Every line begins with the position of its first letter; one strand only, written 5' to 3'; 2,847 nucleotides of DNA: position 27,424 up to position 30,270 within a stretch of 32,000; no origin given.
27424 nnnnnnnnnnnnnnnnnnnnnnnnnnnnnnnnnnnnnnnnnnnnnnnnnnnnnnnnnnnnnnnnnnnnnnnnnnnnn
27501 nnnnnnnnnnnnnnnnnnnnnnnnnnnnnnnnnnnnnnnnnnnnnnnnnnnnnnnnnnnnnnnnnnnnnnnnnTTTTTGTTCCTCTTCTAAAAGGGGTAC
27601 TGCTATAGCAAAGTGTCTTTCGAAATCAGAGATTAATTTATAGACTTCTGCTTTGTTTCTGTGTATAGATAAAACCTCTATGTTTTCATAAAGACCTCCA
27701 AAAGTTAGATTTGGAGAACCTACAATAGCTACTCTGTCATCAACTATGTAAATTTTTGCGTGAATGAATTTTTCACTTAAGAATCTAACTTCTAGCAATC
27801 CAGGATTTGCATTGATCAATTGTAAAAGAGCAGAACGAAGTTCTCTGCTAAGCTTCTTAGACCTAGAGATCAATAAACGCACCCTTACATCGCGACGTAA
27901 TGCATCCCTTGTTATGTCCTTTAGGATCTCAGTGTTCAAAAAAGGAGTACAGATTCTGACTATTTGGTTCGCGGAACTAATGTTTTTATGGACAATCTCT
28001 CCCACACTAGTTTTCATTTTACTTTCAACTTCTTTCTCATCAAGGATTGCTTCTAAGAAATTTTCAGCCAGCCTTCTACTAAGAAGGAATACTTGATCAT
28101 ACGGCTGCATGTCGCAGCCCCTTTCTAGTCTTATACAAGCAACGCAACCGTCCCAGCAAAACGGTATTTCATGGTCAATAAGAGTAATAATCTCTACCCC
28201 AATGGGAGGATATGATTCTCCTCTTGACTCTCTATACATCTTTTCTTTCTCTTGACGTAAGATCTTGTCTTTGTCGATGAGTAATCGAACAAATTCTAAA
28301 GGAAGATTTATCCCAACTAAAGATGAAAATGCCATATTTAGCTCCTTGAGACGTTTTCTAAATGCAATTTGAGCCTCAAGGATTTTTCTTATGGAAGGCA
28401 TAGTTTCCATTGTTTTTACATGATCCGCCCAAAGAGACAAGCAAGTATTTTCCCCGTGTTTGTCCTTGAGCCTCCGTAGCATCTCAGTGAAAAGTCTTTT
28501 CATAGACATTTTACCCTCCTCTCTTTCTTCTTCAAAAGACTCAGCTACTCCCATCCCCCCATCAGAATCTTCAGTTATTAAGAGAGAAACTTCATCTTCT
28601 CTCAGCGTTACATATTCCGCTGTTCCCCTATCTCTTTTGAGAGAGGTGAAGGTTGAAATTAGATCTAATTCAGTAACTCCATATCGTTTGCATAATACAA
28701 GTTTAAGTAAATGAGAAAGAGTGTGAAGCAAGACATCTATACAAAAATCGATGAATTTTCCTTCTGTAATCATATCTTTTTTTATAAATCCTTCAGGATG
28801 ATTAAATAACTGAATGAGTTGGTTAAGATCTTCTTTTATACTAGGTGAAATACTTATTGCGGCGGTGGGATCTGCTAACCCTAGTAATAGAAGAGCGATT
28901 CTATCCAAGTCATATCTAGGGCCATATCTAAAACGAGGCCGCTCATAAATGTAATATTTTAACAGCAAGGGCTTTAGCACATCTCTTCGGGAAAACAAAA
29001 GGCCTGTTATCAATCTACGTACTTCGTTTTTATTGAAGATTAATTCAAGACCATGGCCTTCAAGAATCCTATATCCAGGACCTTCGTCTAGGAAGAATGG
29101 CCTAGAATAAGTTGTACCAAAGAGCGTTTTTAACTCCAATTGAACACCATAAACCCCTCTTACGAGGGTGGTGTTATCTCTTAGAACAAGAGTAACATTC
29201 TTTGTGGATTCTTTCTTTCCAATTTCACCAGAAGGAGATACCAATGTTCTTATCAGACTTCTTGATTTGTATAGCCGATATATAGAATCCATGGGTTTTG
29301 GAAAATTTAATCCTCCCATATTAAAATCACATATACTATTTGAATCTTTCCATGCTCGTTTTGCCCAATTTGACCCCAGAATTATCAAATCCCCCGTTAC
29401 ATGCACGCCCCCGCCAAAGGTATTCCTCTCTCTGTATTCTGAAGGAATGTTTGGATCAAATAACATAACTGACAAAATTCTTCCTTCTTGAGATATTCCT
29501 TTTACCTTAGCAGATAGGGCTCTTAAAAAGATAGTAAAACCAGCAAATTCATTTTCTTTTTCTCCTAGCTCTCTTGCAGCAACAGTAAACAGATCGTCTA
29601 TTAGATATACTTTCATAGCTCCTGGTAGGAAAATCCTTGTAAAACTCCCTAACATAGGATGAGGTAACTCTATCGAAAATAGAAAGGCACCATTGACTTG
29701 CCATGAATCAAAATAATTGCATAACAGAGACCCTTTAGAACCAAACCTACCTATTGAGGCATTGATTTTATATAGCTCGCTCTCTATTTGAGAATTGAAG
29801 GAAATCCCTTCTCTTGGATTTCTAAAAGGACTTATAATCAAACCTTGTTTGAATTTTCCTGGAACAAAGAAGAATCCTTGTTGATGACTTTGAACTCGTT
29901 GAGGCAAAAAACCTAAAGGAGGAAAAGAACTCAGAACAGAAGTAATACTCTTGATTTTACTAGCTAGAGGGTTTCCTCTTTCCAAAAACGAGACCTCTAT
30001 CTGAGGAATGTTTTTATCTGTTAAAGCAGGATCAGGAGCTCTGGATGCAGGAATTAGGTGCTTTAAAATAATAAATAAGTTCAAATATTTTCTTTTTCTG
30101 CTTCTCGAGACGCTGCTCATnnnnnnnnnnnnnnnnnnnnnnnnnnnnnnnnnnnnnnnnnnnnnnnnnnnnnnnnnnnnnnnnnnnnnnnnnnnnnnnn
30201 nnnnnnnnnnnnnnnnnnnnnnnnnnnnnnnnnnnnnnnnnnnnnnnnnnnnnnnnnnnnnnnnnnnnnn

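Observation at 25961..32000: DISARM-class-1-like operon with DrmB (DUF1998) and DrmC (PLD) fused into one 849-aa protein and translationally coupled to the adenine methyltransferase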

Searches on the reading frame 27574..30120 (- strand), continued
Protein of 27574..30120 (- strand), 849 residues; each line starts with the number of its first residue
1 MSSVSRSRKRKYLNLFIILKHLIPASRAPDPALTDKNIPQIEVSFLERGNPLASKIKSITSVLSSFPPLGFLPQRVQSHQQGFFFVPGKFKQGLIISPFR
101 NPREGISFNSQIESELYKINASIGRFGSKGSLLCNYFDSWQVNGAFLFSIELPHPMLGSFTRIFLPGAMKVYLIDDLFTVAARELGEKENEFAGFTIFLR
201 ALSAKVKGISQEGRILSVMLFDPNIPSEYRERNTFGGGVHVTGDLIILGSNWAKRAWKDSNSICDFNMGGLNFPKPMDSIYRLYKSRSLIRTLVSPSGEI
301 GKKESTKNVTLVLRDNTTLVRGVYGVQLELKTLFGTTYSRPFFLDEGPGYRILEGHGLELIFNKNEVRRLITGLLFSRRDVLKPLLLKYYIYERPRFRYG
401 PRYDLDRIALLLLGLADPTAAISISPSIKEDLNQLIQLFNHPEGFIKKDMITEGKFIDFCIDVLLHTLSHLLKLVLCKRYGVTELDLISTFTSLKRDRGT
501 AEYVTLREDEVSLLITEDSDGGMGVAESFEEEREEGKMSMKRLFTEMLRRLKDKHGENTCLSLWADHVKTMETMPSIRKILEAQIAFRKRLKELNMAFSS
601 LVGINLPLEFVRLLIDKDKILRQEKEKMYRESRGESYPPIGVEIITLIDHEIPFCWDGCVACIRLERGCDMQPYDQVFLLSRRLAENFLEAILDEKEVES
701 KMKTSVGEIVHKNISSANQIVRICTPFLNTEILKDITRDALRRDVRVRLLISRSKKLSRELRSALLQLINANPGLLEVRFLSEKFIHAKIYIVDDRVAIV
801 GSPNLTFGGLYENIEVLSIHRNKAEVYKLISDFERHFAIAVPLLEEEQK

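Call 94: find_related_loci(query=A4, collection=metagenome_contigs, flank=8000)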
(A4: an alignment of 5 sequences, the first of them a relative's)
Query A4 (849 aa) in metagenome_contigs; peptide patterns used: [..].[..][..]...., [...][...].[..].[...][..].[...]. (x = any residue, [..] = any of these).
99 stretches matched a pattern; 12 encode a relative of the query (tblastn E <= 1e-3); 12 distinct loci.
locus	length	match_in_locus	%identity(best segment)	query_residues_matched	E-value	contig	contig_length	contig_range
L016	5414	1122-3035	26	212-836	7e-53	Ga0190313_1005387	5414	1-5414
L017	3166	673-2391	27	279-837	3e-39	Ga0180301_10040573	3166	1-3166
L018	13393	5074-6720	26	267-841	4e-38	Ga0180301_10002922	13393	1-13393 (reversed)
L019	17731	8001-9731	26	279-841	1e-34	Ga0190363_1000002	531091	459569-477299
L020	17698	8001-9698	25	279-837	1e-34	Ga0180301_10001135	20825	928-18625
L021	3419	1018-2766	26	279-849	3e-33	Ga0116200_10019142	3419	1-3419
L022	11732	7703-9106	27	335-833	2e-32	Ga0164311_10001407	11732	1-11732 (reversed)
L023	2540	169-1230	26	455-843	3e-30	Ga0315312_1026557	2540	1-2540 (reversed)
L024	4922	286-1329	25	456-837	9e-29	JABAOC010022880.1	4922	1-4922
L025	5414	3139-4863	26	279-841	1e-27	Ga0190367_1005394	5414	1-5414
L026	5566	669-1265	26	558-793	2e-16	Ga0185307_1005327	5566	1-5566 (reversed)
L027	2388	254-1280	27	457-837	4e-21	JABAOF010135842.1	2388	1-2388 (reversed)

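Call 95: find_related_loci(query=A4, collection=viral_contigs, flank=8000)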
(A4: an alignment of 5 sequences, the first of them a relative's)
Query A4 (849 aa) in viral_contigs; peptide patterns used: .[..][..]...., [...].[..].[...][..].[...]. (x = any residue, [..] = any of these).
19 stretches matched a pattern, but none encodes a relative of the query by tblastn (E <= 1e-3).

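Call 97: search_protein_families(library=pfam, proteins=[L016:3091-5412:-, L020:11676-14807:-, L026:2829-5135:-, L014:32-1495:+, L014:1508-2752:+, L024:1886-3352:+, L018:10532-12097:-, L013:17112-18869:+, L020:16241-17698:-, L018:8583-9548:+], max_evalue=0.001)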
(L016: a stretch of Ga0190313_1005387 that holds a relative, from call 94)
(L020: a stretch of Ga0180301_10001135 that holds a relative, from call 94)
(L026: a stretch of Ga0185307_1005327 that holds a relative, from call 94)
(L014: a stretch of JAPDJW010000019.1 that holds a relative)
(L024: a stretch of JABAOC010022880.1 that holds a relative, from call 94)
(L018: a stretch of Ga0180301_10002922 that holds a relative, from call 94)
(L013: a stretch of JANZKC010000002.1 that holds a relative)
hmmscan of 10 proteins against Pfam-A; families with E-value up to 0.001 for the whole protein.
L016:3091-5412:- (774 aa): 4 families
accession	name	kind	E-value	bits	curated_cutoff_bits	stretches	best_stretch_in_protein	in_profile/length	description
PF07669.17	Eco57I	-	2.9e-14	54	25.3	1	82-387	1-165/171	Eco57I restriction-modification methylase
PF20473.4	MmeI_Mtase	-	6.5e-08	32.5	27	1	19-125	20-107/259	MmeI, DNA-methyltransferase domain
PF02384.22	N6_Mtase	-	5.8e-05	23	20.4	0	19-47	47-75/311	N-6 DNA Methylase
PF12950.13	TaqI_C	-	0.00024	21.8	26.5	0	537-700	2-107/118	TaqI-like C-terminal specificity domain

L020:11676-14807:- (1044 aa): 2 families
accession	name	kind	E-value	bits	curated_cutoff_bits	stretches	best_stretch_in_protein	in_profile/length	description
PF20473.4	MmeI_Mtase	-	1.4e-05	24.9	27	1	358-441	8-85/259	MmeI, DNA-methyltransferase domain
PF07669.17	Eco57I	-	6.1e-05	23.6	25.3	1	419-524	1-87/171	Eco57I restriction-modification methylase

L026:2829-5135:- (769 aa): 5 families
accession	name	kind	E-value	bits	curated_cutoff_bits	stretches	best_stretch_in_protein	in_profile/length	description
PF18766.7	SWI2_SNF2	-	4e-55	187.3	26.7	1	252-496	2-215/221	SWI2/SNF2 ATPase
PF04313.20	HSDR_N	-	3.5e-39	135.2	25.1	1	1-198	2-196/198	Type I restriction enzyme R protein N terminus (HSDR_N)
PF22679.2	T1R_D3-like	-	3.9e-22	79.8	27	1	619-711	62-156/158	Type I restriction enzyme subunit R domain 3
PF04851.21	ResIII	-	1.3e-18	67.9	22.5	1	249-429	5-163/164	Type III restriction enzyme, res subunit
PF13588.12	HSDR_N_2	-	6e-06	26.8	25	1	103-171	12-78/110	Type I restriction enzyme R protein N terminus (HSDR_N)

L014:32-1495:+ (488 aa): 1 family
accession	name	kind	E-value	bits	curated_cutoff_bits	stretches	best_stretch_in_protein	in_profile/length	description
PF13020.12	NOV_C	-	3.6e-17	62.6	22.1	1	369-456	2-86/91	Protein NO VEIN, C-terminal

L014:1508-2752:+ (415 aa): 1 family
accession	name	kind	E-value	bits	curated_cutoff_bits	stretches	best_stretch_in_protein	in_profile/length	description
PF12706.13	Lactamase_B_2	-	5.4e-06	26.6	27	1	64-207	16-168/200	Beta-lactamase superfamily domain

L024:1886-3352:+ (489 aa): 2 families
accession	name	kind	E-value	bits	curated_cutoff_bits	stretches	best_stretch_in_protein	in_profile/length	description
PF19263.5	DUF5906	-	2.2e-23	83.5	27.6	1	230-343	1-114/114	Family of unknown function (DUF5906)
PF08706.16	D5_N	-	0.00016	22.5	22.4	1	84-197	15-139/145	D5 N terminal like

L018:10532-12097:- (522 aa): 1 family
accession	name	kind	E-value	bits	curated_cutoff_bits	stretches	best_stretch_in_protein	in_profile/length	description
PF07693.20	KAP_NTPase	-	1.1e-05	25.3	20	1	60-156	18-96/293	KAP family P-loop domain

L013:17112-18869:+ (586 aa): 15 families
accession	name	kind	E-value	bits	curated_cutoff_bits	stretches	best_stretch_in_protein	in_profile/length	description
PF00326.27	Peptidase_S9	-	8.1e-51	173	22.6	1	382-583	7-211/213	Prolyl oligopeptidase family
PF07676.18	PD40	-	7.2e-18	64.5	20.9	1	110-130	16-37/38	WD40-like Beta Propeller Repeat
PF00561.26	Abhydrolase_1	-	5e-14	53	25.8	1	364-462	4-94/245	alpha/beta hydrolase fold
PF01738.24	DLH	-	8.4e-13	48.8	21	1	350-573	3-200/217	Dienelactone hydrolase family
PF20434.5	BD-FAE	-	9.5e-13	48.6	26.8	1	379-542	37-215/215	BD-FAE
PF25174.1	Beta-prop_THOC3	-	7.9e-10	38.6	305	1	134-221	76-156/272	THOC3 beta-propeller domain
PF12146.15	Hydrolase_4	-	6.2e-09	35.9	27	1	375-470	17-109/239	Serine aminopeptidase, S33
PF02129.25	Peptidase_S15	-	5e-08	33.4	23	0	497-553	203-255/262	X-Pro dipeptidyl-peptidase (S15 family)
PF02897.21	Peptidase_S9_N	-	3.3e-06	26.6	24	1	62-276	130-362/414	Prolyl oligopeptidase, N-terminal beta-propeller domain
PF07859.19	Abhydrolase_3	-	2.2e-05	24.8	25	1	420-561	49-208/210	alpha/beta hydrolase fold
PF23414.1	Beta-prop_EML_2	-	2.3e-05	24.3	90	1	106-216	43-147/266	Echinoderm microtubule-associated protein second beta-propeller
PF08386.16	Abhydrolase_4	-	2.5e-05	24.8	21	1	515-566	33-80/103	TAP-like protein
PF12697.13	Abhydrolase_6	-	0.00017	22.7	26.3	0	363-456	1-82/217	Alpha/beta hydrolase family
PF00930.27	DPPIV_N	-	0.00034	19.9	22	0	104-164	282-346/354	Dipeptidyl peptidase IV (DPP IV) N-terminal region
PF22173.2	APH-like_N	-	0.0005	19.8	27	0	77-239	49-204/273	Acylamino-acid-releasing enzyme-like, N-terminal domain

L020:16241-17698:- (486 aa): 1 family
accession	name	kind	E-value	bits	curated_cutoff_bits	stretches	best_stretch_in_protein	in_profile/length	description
PF18998.6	Flg_new_2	-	1.3e-08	35.2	23.6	1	10-64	15-71/73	Divergent InlB B-repeat domain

L018:8583-9548:+ (322 aa): 0 families

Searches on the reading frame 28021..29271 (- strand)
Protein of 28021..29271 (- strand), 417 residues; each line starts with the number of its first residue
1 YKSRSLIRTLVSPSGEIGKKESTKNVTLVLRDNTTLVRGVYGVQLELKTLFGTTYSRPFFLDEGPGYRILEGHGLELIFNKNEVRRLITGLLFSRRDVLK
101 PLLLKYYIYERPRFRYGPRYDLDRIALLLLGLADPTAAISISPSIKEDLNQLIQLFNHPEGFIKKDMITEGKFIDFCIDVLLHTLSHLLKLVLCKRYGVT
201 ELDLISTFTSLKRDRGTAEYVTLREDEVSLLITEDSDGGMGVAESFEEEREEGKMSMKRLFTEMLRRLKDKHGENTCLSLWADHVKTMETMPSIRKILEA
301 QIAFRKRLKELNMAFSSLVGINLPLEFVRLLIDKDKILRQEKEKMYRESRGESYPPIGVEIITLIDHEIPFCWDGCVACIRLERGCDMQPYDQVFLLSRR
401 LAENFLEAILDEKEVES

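Call 65: search_solved_structures(query=A3, max_evalue=10, show_alignments=3)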
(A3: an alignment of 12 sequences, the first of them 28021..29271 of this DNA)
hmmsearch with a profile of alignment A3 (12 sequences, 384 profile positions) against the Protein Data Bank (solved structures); distinct sequences matched with E-value up to 10: 36.
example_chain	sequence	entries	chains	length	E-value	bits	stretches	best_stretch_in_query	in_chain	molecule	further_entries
6nqm_A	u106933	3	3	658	0.026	16.7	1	242-312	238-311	Lysine-specific histone demethylase 1A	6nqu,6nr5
6w4k_A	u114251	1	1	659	0.026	16.7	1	242-312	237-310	Lysine-specific histone demethylase 1A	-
8ym7_A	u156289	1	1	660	0.026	16.7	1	242-312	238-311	Lysine-specific histone demethylase 1A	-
2dw4_A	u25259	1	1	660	0.026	16.7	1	242-312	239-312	Lysine-specific histone demethylase 1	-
2ejr_A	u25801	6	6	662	0.026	16.7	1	242-312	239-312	Lysine-specific histone demethylase 1 | Lysine-specific histone demethylase 1A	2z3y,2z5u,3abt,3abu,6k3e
8jf5_A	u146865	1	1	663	0.026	16.7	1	242-312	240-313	Lysine-specific histone demethylase 1A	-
2hko_A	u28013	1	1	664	0.027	16.7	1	242-312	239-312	Lysine-specific histone demethylase 1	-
2h94_A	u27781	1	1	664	0.027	16.7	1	242-312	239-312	Lysine-specific histone demethylase 1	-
7e0g_A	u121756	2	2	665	0.027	16.7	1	242-312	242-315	Lysine-specific histone demethylase 1A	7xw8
2iw5_A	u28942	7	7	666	0.027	16.7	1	242-312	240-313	LYSINE-SPECIFIC HISTONE DEMETHYLASE 1 | Lysine-specific histone demethylase 1A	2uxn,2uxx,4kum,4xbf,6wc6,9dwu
6s35_A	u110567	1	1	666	0.027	16.7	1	242-312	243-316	Lysine-specific histone demethylase 1A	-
5h6q_A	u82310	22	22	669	0.027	16.7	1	242-312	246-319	Lysine-specific histone demethylase 1A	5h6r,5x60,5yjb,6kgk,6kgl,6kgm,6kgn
5lgn_A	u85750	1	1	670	0.027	16.7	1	242-312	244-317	Lysine-specific histone demethylase 1A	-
6vyp_M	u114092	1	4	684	0.028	16.6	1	242-312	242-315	Lysine-specific histone demethylase 1A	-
4bay_A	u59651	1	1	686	0.028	16.6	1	242-312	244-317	LYSINE-SPECIFIC HISTONE DEMETHYLASE 1A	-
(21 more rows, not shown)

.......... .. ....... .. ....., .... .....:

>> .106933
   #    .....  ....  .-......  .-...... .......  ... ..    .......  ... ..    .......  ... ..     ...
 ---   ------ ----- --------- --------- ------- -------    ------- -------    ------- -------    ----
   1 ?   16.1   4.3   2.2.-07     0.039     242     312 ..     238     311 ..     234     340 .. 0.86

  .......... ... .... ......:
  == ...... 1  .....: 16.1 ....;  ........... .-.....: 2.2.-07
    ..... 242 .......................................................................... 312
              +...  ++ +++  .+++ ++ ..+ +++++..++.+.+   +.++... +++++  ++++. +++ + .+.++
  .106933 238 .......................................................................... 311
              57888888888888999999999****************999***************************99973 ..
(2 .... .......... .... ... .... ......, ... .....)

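Call 66: search_protein_families(library=pfam, alignment_id=A3, max_evalue=0.1)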
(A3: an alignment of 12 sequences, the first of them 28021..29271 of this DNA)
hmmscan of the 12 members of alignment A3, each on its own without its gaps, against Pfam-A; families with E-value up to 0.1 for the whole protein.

A. member 1, window:28021-29271:- (417 aa): 1 family
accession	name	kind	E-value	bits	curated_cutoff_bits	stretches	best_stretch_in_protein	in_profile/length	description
PF09369.15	MZB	-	0.012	16.8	24.2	0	185-270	1-68/80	MrfA Zn-binding domain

B. families by the number of members that match (of 12 scanned): 10 families
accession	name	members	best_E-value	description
PF09369.15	MZB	7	2.1e-05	MrfA Zn-binding domain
PF10193.14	Telomere_reg-2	1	0.0094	Telomere length regulation protein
PF16313.11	DUF4953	1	0.0098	Met-zincin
PF22592.2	FCaBP_EF-hand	1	0.021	FCaBP EF-hand domain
PF13361.12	UvrD_C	1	0.028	UvrD-like helicase C-terminal domain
PF14193.11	DUF4315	1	0.044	Domain of unknown function (DUF4315)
PF17910.6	FeoB_Cyto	1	0.044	FeoB cytosolic helical domain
PF14300.12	DMP19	1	0.053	DMP19-like protein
PF21109.2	Stonustoxin_helical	1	0.074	Stonustoxin helical domain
PF19174.5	DUF5856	1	0.079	Family of unknown function (DUF5856)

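Call 73: predict_structure(alignment_id=A3)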
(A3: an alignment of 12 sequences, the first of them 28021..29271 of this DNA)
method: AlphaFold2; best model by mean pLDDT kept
length: 417 residues; sequences in the alignment: 12
mean_pLDDT: 82.4   pTM: 0.86
mean pLDDT of the five models: 82.4, 81.8, 79.2, 79.3, 78.8
residues with pLDDT >= 90: 192; 70-90: 144; 50-70: 60; < 50: 21
segments of 3 or more residues with pLDDT < 50: 52-63, 214-217, 413-417
pLDDT, mean of each block of 10 residues (from residue 1): 70 72 86 80 61 44 58 90 91 90 90 62 90 81 84 87 63 90 95 94 88 55 78 84 92 92 93 88 94 92 96 95 91 93 86 65 93 84 80 90 93 49
secondary structure, 60 per line:
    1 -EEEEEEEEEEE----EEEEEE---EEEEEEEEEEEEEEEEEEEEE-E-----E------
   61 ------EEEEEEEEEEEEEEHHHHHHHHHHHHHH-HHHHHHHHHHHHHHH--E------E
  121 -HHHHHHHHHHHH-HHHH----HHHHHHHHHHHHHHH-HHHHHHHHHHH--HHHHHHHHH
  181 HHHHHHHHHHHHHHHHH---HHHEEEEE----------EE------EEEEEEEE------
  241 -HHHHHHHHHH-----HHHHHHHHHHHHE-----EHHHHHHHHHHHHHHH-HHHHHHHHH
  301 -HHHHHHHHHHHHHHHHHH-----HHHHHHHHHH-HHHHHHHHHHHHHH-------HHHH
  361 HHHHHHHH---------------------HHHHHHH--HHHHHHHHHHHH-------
elements in order: E2-12 E17-22 E26-46 E67-80 H81-94 H96-110 H122-133 H135-138 H143-157 H159-169 H172-197 E204-208 E227-234 H242-251 H257-268 H276-290 H292-300 H302-319 H325-334 H336-349 H357-368 H390-396 H399-410

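Call 75: fold_search(model_id=the predicted structure, library=pdb)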
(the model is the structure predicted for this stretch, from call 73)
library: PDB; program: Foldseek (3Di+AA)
matches with E <= 10: 126; with E <= 0.001: 1
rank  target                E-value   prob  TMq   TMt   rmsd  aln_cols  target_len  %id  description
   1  6znp_A                2.5e-04  1.00  0.27  0.16   9.3       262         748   10  Crystal Structure of DUF1998 helicase MrfA bound to DNA (released 2020-11-25)
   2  7s9v_B                1.0e-02  0.99  0.31  0.25   9.8       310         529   13  DrmAB:ADP (released 2022-06-15)
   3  6znq_B                2.3e-01  0.80  0.20  0.12  10.3       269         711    8  Crystal Structure of DUF1998 helicase MrfA bound to DNA and AMPPNP (released 2020-11-25)
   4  5owv_C                3.0e-01  0.04  0.08  0.06  33.6       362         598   12  An oligomerised bacterial dynamin pair provides a mechanism for the long-range sensing and tethering of membranes (released 2018-09-05)
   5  8etq                  3.2e-01  0.10  0.14  0.17  16.2       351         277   13  Designed pentafoil knot protein folded into a trefoil knot (released 2023-10-25)
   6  8fbf_B                3.3e-01  0.05  0.09  0.06  21.6       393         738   10  Crystal structure of OrfX2 from Clostridium botulinum E1 (released 2022-12-21)
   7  8jsu_B                7.0e-01  0.03  0.09  0.12  23.9       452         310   11  The crystal structure of TvaE in complex with TvaLP (released 2025-09-03)
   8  2rek_B                1.6e+00  0.08  0.11  0.21  17.3       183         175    8  Crystal structure of tetR-family transcriptional regulator (released 2007-10-09)
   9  8bgm_C                1.6e+00  0.08  0.06  0.15  16.3        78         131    9  Crystal structure of the OrfX1-OrfX3 complex from the PMP1 neurotoxin gene cluster (released 2022-12-07)
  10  8bgm_A                1.9e+00  0.07  0.06  0.15  15.6        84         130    8  Crystal structure of the OrfX1-OrfX3 complex from the PMP1 neurotoxin gene cluster (released 2022-12-07)
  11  6w4o_C                2.0e+00  0.12  0.09  0.23   6.1        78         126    9  CaMKII alpha-30 Cryo-EM reconstruction (released 2020-07-15)
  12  6een_C                2.3e+00  0.04  0.13  0.13  18.2       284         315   13  Crystal structure of a designer Pentatrico Peptide RNA binding protein, bound to a complex RNA target and featuring an (released 2019-08-21)
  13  5bun_B                2.3e+00  0.02  0.14  0.13  28.8       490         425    8  Crystal structure of an antigenic outer membrane protein ST50 from Salmonella Typhi (released 2015-12-23)
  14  9eoy_B                2.4e+00  0.10  0.09  0.23   6.1        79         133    8  Structure of Thr354Asn, Glu355Gln, Thr412Asn, Ile414Met, Ile464His, and Phe467Met mutant human CaMKII alpha hub bound  (released 2024-09-25)
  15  5ig4_A                2.5e+00  0.12  0.09  0.24   8.2        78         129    8  Crystal structure of N. vectensis CaMKII-A hub (released 2016-03-23)
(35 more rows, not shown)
